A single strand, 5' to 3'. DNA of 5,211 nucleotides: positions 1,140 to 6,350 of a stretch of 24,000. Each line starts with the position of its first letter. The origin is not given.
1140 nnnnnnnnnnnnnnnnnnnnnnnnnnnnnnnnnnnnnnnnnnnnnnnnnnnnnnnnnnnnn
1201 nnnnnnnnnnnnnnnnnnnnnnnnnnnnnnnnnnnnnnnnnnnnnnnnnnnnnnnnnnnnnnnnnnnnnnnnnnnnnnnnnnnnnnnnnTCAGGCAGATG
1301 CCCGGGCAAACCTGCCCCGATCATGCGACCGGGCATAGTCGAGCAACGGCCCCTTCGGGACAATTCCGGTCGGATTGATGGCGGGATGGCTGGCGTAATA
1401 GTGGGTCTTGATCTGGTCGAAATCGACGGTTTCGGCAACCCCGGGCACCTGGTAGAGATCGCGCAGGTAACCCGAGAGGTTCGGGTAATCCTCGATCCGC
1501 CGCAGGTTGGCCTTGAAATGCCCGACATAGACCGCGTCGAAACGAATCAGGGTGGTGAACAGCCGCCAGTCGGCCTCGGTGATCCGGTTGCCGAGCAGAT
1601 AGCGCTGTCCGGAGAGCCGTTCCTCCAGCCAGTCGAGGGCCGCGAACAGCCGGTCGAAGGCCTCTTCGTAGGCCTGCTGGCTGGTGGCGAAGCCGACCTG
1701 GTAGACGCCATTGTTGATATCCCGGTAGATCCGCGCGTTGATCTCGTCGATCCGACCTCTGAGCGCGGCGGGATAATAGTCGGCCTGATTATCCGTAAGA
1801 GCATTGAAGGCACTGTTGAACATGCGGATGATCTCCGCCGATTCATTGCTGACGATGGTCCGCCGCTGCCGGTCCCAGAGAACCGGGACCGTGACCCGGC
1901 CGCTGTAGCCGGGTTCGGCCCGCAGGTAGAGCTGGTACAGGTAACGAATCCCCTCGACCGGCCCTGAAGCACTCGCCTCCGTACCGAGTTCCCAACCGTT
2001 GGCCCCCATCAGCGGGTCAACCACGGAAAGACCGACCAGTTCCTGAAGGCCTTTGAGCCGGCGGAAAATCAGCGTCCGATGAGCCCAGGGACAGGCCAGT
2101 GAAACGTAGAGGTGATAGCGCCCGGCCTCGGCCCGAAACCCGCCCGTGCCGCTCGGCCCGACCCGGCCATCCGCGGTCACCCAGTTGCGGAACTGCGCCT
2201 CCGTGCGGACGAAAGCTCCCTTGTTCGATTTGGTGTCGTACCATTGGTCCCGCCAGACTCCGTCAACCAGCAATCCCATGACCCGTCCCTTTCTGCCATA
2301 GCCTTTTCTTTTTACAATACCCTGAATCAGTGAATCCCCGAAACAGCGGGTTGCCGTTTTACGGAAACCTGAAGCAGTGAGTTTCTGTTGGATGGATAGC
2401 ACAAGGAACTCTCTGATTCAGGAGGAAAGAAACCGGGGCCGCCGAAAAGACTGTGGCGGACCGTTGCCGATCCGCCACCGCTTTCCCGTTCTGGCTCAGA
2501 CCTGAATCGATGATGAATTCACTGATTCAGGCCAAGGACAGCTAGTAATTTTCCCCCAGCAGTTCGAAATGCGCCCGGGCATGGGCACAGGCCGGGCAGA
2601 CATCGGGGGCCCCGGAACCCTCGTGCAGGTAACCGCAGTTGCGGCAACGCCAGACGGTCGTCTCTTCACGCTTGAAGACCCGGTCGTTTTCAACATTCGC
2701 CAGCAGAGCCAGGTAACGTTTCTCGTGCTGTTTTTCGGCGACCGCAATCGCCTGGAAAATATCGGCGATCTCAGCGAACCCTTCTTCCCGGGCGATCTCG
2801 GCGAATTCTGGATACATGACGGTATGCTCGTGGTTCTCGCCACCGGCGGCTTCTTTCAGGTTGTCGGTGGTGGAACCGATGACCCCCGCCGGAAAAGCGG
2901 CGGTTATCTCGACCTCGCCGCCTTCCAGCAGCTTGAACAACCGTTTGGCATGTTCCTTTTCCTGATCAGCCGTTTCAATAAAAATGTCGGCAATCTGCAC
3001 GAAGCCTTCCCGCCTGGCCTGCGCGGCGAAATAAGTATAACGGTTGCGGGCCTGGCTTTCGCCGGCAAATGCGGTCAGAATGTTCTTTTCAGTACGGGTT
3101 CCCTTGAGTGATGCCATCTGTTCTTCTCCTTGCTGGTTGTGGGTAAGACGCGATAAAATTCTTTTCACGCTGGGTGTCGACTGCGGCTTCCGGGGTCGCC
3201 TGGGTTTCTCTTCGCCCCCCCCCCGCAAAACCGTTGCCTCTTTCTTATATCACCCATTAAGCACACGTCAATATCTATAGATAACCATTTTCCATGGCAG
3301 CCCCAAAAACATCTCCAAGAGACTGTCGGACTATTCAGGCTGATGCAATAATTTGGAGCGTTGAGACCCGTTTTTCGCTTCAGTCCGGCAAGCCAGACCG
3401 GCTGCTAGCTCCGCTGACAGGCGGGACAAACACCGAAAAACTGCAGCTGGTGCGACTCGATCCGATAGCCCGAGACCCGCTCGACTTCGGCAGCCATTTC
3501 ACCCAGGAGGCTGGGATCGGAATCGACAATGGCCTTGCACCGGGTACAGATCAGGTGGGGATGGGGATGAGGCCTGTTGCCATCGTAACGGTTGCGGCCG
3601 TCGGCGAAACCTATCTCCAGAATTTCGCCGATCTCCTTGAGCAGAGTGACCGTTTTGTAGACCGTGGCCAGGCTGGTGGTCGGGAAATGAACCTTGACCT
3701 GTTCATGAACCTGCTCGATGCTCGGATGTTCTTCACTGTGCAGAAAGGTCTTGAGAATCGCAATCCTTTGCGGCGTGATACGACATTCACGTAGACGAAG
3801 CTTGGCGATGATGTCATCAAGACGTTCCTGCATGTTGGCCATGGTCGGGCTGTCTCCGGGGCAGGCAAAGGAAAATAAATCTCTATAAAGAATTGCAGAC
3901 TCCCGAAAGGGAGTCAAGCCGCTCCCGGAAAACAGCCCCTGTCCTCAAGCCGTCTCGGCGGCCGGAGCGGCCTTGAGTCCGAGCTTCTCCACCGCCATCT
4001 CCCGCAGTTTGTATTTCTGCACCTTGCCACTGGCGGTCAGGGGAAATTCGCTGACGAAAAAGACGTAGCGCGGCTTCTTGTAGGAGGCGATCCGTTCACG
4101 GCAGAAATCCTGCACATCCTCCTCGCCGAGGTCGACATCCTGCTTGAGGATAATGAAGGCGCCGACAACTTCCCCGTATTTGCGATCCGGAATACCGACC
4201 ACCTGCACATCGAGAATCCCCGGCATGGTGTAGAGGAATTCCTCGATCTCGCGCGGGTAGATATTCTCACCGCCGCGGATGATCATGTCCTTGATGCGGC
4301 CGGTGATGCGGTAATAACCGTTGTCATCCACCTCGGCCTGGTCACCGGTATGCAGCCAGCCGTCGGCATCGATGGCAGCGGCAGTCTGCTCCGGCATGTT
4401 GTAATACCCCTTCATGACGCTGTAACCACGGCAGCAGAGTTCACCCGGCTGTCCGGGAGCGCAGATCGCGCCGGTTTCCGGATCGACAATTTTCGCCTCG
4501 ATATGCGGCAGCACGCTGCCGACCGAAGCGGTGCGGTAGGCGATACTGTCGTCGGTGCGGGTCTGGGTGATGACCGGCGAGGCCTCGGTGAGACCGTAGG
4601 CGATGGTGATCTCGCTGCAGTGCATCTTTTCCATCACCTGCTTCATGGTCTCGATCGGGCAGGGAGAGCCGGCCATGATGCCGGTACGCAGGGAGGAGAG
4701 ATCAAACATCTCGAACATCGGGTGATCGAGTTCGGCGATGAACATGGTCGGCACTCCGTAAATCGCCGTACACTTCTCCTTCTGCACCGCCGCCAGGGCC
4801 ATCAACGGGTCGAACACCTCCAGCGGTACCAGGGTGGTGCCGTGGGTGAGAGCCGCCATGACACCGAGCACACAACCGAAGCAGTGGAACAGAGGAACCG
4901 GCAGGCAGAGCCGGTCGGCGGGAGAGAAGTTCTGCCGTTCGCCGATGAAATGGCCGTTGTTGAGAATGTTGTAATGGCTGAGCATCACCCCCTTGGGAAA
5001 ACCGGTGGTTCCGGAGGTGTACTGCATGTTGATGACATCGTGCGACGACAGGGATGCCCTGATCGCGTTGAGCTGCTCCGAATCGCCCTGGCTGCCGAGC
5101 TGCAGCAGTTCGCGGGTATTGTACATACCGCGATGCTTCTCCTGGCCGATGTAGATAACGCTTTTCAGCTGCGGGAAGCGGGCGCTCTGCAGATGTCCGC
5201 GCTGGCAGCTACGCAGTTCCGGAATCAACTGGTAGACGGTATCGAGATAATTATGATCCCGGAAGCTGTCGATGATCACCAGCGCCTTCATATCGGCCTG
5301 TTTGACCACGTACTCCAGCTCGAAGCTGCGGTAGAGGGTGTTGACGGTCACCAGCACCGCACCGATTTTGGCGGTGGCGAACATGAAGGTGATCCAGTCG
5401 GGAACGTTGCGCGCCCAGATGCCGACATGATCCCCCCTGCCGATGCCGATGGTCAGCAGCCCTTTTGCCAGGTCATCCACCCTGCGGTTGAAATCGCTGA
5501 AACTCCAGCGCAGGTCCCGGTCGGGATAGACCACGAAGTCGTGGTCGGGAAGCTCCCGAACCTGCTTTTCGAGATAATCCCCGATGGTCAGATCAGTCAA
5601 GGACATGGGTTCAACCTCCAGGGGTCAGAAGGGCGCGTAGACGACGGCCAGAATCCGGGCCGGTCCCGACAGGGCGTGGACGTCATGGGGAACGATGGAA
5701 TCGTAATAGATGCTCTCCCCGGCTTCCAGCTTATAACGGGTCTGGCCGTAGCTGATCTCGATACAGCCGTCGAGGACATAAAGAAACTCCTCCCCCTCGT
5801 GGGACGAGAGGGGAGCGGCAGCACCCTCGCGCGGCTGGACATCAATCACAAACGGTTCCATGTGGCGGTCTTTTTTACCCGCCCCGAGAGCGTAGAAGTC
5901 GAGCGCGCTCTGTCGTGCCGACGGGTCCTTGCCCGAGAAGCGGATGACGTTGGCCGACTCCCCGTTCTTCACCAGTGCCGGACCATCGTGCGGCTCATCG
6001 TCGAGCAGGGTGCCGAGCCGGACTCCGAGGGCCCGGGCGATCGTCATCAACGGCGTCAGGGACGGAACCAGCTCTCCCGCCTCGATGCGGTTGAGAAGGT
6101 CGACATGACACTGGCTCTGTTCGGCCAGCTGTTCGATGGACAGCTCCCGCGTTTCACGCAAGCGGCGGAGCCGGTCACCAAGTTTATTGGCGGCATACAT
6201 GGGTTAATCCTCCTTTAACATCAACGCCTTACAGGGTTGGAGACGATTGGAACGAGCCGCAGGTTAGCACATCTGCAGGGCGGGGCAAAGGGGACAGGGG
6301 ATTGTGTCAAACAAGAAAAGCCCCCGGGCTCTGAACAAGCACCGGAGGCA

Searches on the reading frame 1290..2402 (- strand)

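Call 71: search_protein_families(library=pfam, proteins=[window:1290-2402:-], max_evalue=0.00001)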
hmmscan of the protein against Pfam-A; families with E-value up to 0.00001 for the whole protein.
window:1290-2402:- (370 aa): 3 families
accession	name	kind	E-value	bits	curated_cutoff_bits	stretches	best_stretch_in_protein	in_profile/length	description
PF13410.11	GST_C_2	-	7.2e-21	74.5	24.9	1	242-314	1-68/69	Glutathione S-transferase, C-terminal domain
PF13409.12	GST_N_2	-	1.6e-10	41.9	25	1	103-197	1-69/70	Glutathione S-transferase, N-terminal domain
PF00043.30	GST_C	-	9.6e-09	35.8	20.7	1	239-317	18-90/93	Glutathione S-transferase, C-terminal domain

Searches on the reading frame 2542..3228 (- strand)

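Call 71: search_protein_families(library=pfam, proteins=[window:2542-3228:-], max_evalue=0.00001)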
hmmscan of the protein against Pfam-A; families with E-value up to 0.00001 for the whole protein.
window:2542-3228:- (228 aa): 4 families
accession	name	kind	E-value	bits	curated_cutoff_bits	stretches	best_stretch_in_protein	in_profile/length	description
PF02915.23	Rubrerythrin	-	4.2e-33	115.1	22.8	1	49-176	2-137/137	Rubrerythrin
PF21349.2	RUBY_RBDX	-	1.4e-14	53.7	26.5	1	193-222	1-30/30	Rubrerythrin, rubredoxin-like domain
PF00210.30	Ferritin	-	3.3e-09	37.2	24.5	1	53-180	7-140/142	Ferritin-like domain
PF23458.2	DUF7130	-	5.1e-06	26.7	35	1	187-222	48-84/89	Domain of unknown function (DUF7130)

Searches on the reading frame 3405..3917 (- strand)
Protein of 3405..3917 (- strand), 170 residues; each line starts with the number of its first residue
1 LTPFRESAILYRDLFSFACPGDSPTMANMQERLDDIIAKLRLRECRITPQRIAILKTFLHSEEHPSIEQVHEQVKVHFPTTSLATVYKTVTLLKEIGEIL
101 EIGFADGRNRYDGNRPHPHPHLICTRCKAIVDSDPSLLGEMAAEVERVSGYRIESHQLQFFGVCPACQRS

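Call 71: search_protein_families(library=pfam, proteins=[window:3405-3917:-], max_evalue=0.00001)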
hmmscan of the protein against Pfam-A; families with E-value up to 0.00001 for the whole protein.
window:3405-3917:- (170 aa): 1 family
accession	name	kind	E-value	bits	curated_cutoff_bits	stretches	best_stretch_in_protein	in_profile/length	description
PF01475.25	FUR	-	2e-28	99.4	23.1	1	45-160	4-120/121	Ferric uptake regulator family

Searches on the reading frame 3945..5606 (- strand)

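Call 71: search_protein_families(library=pfam, proteins=[window:3945-5606:-], max_evalue=0.00001)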
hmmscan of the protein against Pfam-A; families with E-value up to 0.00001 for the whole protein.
window:3945-5606:- (553 aa): 2 families
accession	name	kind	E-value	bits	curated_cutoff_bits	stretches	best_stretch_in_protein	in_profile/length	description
PF00501.34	AMP-binding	-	3.2e-99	332.8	29.9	1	12-402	1-384/384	AMP-binding enzyme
PF13193.12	AMP-binding_C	-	4.5e-19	69.6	24.5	1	453-528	1-76/76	AMP-binding enzyme C-terminal domain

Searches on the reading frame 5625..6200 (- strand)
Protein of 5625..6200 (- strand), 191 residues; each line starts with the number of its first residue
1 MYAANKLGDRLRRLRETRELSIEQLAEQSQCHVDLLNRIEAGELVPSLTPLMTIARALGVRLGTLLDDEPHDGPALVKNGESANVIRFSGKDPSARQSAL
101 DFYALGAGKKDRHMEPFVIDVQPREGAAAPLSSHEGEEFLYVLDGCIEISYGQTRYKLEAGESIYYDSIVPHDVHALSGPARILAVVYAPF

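Call 71: search_protein_families(library=pfam, proteins=[window:5625-6200:-], max_evalue=0.00001)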
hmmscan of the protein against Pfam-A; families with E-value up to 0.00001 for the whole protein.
window:5625-6200:- (191 aa): 4 families
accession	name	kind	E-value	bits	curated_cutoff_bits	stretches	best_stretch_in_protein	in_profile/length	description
PF07883.17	Cupin_2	-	1.3e-14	54.1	27.2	1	121-187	5-70/70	Cupin domain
PF13560.12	HTH_31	-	1.4e-12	48.1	27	1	7-64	2-59/64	Helix-turn-helix domain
PF13443.12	HTH_26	-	6.6e-10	39.5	22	1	10-70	1-62/63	Cro/C1-type HTH DNA-binding domain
PF01381.28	HTH_3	-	4.8e-09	36.5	23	1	11-63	1-53/55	Helix-turn-helix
